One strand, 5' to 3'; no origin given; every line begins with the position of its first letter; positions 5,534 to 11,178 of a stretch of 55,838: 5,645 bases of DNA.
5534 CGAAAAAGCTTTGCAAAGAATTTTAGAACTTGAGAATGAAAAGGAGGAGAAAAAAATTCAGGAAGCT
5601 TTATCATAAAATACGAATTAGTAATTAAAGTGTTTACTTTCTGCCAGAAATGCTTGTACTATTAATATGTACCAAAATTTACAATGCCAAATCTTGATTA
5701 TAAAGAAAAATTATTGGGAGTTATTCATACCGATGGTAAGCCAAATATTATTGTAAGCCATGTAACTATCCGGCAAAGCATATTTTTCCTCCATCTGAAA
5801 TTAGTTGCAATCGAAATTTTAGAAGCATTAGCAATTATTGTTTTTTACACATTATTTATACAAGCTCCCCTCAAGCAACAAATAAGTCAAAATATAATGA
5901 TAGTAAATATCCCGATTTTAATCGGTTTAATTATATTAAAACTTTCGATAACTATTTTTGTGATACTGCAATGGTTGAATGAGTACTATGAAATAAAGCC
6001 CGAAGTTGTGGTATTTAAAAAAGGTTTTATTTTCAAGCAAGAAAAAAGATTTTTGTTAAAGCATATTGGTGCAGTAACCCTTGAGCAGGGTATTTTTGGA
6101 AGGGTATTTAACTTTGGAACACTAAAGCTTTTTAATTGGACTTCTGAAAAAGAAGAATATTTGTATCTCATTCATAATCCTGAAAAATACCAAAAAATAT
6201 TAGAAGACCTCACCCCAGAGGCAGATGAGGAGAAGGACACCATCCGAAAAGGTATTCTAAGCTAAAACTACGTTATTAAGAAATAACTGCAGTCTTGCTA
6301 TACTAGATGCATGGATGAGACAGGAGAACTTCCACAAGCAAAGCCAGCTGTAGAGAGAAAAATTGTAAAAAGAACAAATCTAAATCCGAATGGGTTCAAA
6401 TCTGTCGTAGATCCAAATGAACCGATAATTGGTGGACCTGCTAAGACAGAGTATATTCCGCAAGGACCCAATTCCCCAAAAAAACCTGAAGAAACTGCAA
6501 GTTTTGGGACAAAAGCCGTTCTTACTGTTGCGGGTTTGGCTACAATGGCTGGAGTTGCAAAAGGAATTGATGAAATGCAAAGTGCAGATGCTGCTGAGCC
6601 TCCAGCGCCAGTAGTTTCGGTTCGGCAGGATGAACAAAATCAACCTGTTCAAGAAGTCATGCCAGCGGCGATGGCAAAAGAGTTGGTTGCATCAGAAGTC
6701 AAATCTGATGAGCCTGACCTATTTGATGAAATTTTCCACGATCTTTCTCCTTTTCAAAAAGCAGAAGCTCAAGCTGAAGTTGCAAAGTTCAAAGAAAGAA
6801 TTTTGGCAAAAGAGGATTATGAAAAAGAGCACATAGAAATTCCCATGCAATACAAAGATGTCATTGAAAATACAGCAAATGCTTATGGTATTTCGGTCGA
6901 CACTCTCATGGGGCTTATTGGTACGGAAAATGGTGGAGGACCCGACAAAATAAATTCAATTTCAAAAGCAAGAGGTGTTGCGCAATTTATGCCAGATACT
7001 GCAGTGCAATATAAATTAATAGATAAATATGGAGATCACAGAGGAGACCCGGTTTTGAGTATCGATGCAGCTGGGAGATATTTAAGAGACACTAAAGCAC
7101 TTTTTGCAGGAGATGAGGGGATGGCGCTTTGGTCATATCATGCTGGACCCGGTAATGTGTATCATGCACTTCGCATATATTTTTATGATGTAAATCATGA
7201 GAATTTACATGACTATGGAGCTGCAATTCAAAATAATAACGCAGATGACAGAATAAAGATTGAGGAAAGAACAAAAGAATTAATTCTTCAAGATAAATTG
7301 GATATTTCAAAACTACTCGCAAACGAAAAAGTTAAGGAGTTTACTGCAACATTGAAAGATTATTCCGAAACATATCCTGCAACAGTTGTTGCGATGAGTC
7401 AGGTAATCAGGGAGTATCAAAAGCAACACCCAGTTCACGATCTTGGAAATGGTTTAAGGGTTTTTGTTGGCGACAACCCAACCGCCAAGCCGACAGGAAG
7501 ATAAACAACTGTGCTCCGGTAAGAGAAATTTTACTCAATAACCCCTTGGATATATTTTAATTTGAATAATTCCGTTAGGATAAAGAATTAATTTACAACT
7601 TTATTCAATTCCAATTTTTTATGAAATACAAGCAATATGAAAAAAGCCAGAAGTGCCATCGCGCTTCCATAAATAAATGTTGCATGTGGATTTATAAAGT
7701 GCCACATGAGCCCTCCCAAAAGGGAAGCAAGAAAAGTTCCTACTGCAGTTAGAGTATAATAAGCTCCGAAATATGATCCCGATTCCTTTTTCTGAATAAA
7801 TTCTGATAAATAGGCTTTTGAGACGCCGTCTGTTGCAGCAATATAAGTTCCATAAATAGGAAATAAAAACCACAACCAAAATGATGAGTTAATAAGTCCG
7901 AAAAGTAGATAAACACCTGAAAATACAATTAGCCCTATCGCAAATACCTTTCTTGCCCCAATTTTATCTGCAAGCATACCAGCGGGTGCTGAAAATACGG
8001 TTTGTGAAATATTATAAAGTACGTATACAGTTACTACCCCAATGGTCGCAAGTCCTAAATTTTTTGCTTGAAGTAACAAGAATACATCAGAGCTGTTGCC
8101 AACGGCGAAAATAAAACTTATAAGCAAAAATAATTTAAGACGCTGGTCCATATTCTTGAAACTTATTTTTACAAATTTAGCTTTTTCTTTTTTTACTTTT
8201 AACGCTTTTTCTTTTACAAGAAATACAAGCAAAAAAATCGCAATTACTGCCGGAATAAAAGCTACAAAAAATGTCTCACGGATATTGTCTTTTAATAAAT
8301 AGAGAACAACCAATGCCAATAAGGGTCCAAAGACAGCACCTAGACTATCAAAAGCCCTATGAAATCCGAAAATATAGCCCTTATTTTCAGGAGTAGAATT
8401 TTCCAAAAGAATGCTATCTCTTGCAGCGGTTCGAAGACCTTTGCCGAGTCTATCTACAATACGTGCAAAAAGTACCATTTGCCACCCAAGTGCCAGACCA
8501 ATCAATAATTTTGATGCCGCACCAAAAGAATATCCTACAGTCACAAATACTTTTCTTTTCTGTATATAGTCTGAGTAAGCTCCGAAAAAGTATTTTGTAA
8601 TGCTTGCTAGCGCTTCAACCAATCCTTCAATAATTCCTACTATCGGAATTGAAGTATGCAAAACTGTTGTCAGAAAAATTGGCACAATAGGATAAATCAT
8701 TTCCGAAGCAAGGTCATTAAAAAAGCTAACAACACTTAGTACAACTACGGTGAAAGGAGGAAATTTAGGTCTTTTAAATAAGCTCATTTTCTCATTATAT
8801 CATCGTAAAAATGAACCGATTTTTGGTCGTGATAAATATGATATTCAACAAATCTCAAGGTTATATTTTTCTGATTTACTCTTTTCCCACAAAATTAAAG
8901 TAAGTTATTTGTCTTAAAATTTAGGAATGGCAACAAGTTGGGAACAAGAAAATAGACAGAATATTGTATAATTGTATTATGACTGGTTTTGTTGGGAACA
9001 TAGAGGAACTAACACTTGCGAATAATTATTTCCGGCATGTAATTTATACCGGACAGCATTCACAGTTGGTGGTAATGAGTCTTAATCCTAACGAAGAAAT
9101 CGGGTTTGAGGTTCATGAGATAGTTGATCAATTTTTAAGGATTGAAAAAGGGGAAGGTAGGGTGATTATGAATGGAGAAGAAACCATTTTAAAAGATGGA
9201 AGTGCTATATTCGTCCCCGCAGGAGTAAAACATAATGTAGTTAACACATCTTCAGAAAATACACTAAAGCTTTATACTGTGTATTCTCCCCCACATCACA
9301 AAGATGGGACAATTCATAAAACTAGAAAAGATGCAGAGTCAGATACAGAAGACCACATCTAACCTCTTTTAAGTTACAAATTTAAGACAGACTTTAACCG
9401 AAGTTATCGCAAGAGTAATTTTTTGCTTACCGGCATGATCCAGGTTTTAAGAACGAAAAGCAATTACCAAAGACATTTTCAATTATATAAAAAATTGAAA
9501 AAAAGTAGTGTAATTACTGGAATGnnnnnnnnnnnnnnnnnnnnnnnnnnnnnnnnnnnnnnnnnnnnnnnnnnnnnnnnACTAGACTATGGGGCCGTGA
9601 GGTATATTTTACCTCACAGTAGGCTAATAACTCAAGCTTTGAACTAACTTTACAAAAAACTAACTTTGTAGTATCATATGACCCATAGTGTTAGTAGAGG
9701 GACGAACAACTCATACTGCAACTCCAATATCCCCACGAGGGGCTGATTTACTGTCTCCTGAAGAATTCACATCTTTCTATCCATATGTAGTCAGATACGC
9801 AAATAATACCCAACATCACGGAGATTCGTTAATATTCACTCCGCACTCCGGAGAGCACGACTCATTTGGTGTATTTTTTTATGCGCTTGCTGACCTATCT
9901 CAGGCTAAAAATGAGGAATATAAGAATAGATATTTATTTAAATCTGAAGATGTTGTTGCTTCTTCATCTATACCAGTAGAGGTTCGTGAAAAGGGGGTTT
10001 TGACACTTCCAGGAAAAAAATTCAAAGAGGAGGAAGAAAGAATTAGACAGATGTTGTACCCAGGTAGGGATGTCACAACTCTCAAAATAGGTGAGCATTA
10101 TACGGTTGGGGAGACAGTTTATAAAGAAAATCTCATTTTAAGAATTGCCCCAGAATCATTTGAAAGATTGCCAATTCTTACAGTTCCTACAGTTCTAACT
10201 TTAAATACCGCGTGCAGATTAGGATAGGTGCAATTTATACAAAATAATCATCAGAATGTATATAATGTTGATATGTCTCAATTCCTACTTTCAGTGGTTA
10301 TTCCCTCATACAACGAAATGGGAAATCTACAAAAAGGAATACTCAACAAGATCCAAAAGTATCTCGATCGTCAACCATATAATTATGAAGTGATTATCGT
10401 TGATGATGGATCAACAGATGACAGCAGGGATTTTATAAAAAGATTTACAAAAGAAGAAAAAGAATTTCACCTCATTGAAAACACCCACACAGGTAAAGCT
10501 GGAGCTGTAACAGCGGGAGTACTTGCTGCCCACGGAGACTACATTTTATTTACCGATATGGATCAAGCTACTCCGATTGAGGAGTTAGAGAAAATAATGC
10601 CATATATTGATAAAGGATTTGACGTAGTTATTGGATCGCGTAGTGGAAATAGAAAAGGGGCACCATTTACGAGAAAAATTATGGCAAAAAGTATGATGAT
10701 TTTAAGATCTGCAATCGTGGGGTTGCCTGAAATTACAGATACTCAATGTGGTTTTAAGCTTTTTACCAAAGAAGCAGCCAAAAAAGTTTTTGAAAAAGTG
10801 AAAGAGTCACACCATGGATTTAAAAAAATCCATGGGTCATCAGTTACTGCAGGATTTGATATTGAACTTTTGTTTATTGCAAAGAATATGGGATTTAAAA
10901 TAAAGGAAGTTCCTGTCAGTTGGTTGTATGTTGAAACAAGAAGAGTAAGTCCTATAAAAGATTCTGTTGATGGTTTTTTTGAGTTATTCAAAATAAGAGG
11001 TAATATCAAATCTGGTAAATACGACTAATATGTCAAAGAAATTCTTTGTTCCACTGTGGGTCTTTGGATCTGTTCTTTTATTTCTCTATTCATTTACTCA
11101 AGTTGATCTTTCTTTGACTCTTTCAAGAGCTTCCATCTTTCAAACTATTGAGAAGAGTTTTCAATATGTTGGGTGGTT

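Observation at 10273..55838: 45-kb co-directional glycosylation mega-cluster dominated by 18 extracytoplasmic GT-C-type membrane enzymes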

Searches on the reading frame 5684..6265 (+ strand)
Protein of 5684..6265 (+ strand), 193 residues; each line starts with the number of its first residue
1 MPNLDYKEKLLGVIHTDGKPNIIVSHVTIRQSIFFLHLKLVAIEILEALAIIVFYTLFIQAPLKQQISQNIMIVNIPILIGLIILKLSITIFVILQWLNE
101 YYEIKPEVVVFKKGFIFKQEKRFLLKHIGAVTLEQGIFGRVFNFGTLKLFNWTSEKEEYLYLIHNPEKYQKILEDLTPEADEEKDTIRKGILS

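Call 6: search_protein_families(library=pfam, proteins=[window:5684-6265:+], max_evalue=0.01)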
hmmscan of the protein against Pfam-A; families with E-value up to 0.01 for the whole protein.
window:5684-6265:+ (193 aa): 2 families
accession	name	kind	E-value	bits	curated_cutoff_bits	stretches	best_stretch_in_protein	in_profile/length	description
PF03703.20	bPH_2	-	6.6e-10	39.5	22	1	102-149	6-53/78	Bacterial PH domain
PF24649.1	DUF7642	-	0.0039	17.6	27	1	115-158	29-72/100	Domain of unknown function (DUF7642)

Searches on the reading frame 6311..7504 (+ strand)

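Call 6: search_protein_families(library=pfam, proteins=[window:6311-7504:+], max_evalue=0.01)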
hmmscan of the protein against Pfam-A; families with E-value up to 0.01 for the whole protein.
window:6311-7504:+ (397 aa): 1 family
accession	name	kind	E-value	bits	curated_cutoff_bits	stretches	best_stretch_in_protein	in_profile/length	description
PF01464.25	SLT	-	4.2e-14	52.6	21.3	1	184-288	2-106/117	Transglycosylase SLT domain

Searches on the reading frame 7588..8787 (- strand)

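Call 36: search_protein_families(library=pfam, proteins=[window:7588-8787:-], max_evalue=10)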
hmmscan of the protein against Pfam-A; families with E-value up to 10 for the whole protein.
window:7588-8787:- (399 aa): 3 families
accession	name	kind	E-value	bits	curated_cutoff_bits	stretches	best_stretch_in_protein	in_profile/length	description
PF07690.21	MFS_1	-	3.7e-42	144.9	33.4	2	17-247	1-235/347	Major Facilitator Superfamily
PF03137.26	OATP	-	0.0013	17.5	25.8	1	325-365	156-197/545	Organic Anion Transporter Polypeptide (OATP) family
PF23973.1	DUF7299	-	6.3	7.4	27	1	173-216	4-47/77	Family of unknown function (DUF7299)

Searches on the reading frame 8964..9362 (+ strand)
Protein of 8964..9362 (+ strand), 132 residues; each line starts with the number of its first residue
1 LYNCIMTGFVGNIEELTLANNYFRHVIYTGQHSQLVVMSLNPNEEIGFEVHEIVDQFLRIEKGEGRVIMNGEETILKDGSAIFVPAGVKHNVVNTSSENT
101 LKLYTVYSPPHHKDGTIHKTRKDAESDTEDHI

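Call 36: search_protein_families(library=pfam, proteins=[window:8964-9362:+], max_evalue=10)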
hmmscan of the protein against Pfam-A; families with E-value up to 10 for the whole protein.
window:8964-9362:+ (132 aa): 9 families
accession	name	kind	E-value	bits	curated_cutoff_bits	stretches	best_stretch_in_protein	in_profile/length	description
PF07883.17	Cupin_2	-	8.9e-16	57.8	27.2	1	37-107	2-70/70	Cupin domain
PF02311.25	AraC_binding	-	0.00015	22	21.1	1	59-110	28-78/135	AraC-like ligand binding domain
PF01050.24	MannoseP_isomer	-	0.0011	19.6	23.6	1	26-96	21-91/116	Mannose-6-phosphate isomerase C-terminal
PF21621.3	MPI_cupin_dom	-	0.012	16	27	1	62-90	37-65/79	Mannose-6-phosphate isomerase, cupin domain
PF05899.18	Cupin_3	-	0.035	14.3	23.5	1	54-91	25-61/74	EutQ-like cupin domain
PF15886.11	CBM39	-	0.049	13.8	25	1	27-107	19-98/107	Carbohydrate binding domain (family 32)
PF00190.28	Cupin_1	-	0.065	13.3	22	1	56-115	56-122/151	Cupin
PF06249.18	EutQ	-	0.16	12.2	21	1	27-107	68-146/152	Ethanolamine utilisation protein EutQ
PF02622.21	DUF179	-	0.17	12.3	27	1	20-68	6-57/157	AlgH-like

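Call 44: search_protein_families(library=ncbifam, proteins=[window:8964-9362:+], max_evalue=0.001)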
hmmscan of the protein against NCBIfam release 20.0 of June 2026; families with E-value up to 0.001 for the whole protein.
window:8964-9362:+ (132 aa): 2 families
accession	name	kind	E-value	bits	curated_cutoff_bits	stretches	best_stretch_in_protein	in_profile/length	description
TIGR01479.1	GMP_PMI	equivalog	0.00027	19.9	372.95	1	26-108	368-449/467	mannose-1-phosphate guanylyltransferase/mannose-6-phosphate isomerase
TIGR03214.2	ura-cupin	equivalog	0.00044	19.8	200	1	38-109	52-127/249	(S)-ureidoglycine aminohydrolase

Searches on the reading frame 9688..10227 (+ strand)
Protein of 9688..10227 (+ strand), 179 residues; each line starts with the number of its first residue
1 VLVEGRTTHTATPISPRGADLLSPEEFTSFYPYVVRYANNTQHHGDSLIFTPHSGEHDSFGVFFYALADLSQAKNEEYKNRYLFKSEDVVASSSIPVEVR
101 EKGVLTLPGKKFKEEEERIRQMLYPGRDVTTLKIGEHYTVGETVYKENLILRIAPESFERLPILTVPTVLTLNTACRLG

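Call 36: search_protein_families(library=pfam, proteins=[window:9688-10227:+], max_evalue=10)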
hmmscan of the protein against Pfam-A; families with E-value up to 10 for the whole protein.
window:9688-10227:+ (179 aa): 0 families

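Call 37: search_protein_families(library=ncbifam, proteins=[window:9688-10227:+], max_evalue=0.00001)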
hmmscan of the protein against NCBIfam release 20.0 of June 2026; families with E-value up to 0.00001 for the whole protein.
window:9688-10227:+ (179 aa): 0 families

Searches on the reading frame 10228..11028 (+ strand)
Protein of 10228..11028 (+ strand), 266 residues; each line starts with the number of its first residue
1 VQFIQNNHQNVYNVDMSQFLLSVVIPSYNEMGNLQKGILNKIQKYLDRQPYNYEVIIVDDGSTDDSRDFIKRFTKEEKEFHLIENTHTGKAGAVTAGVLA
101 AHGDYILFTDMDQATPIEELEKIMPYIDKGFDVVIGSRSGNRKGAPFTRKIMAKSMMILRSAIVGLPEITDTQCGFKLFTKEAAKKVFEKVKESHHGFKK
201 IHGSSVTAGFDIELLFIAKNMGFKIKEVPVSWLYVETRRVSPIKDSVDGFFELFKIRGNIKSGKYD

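Call 3: search_protein_families(library=pfam, proteins=[window:10228-11028:+], max_evalue=0.01)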
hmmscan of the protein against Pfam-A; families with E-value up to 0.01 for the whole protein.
window:10228-11028:+ (266 aa): 3 families
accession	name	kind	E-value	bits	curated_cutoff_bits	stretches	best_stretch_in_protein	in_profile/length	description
PF00535.33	Glycos_transf_2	-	6.3e-31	108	23.3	1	22-188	1-168/168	Glycosyl transferase family 2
PF10111.15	Glyco_tranf_2_2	-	6.8e-11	42.6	27.3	1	22-125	1-104/276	Glycosyltransferase like family 2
PF13641.12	Glyco_tranf_2_3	-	8.1e-06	26.4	27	1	21-237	3-213/230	Glycosyltransferase like family 2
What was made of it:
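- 10273..11028 (+): g11: GT2, candidate polyprenyl-phosphate sugar synthase (Dpm1/GtrB/ArnC-like). Glycos_transf_2, 108 bits (call 3).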

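Call 37: search_protein_families(library=ncbifam, proteins=[window:10273-11028:+], max_evalue=0.00001)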
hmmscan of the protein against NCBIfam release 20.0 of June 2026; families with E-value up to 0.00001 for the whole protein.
window:10273-11028:+ (251 aa): 17 families
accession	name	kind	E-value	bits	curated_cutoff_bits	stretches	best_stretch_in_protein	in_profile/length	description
NF047588.1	GlcsyltransPgfSStrep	equivalog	8.7e-20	71.1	500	1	6-173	3-168/308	glycosyltransferase PgfS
NF007986.1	PRK10714.1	equivalog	6.8e-19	68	529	1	6-150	8-151/316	undecaprenyl-phosphate 4-deoxy-4-formamido-L-arabinose transferase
NF041875.1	EPS_EpsD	equivalog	1.5e-17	64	370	1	6-112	1-104/325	exopolysaccharide biosynthesis glycosyltransferase EpsD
NF007482.0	PRK10073.1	equivalog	5.6e-17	61.7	423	1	4-101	6-99/334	glycosyltransferase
TIGR03937.1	PgaC_IcaA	equivalog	1.9e-15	56.7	422.3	1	6-98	47-136/407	poly-beta-1,6-N-acetyl-D-glucosamine synthase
NF047683.1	TeichurnBiosyTuaG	equivalog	1.3e-13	51.2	400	1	3-114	5-113/252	teichuronic acid biosynthesis protein TuaG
NF050050.1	ProtGlycPglI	equivalog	5.9e-13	48.9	500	1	6-122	4-118/306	GalNAc(5)-diNAcBac-PP-undecaprenol beta-1,3-glucosyltransferase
NF041391.1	DPhHxTase_Halo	equivalog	1.1e-12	47.5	375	1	12-216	3-182/213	dolichyl-phosphate hexose transferase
TIGR04182.1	glyco_TIGR04182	equivalog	1e-11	44.8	325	1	7-240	3-216/293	S-layer glycoprotein N-glycosyltransferase AglJ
NF038302.1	EPS_HpsE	equivalog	1.9e-11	43.5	300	1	6-99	3-98/307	hormogonium polysaccharide biosynthesis glycosyltransferase HpsE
TIGR04283.1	glyco_like_mftF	equivalog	2.6e-11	43.5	182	1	6-112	1-97/221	TIGR04283 family arsenosugar biosynthesis glycosyltransferase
NF058614.1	PPMAGASynPpgS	equivalog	1.8e-09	37.4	370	1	8-221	4-200/226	polyprenyl-phospho-N-acetylgalactosaminyl synthase PpgS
NF053739.1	GlytfEpsEBac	equivalog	2.8e-08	33.1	450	1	18-116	11-111/265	glycosyltransferase EpsE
TIGR03965.1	mycofact_glyco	equivalog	4.2e-08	32.5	280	1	7-113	77-180/467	mycofactocin biosynthesis glycosyltransferase MftF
NF010496.0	PRK13915.1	equivalog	6.1e-08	32.1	262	1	6-100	33-129/307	glucosyl-3-phosphoglycerate synthase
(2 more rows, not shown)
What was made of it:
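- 10273..11028 (+): Best NCBIfam matches are PgfS, ArnC and PpgS, all below cutoffs (call 37).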
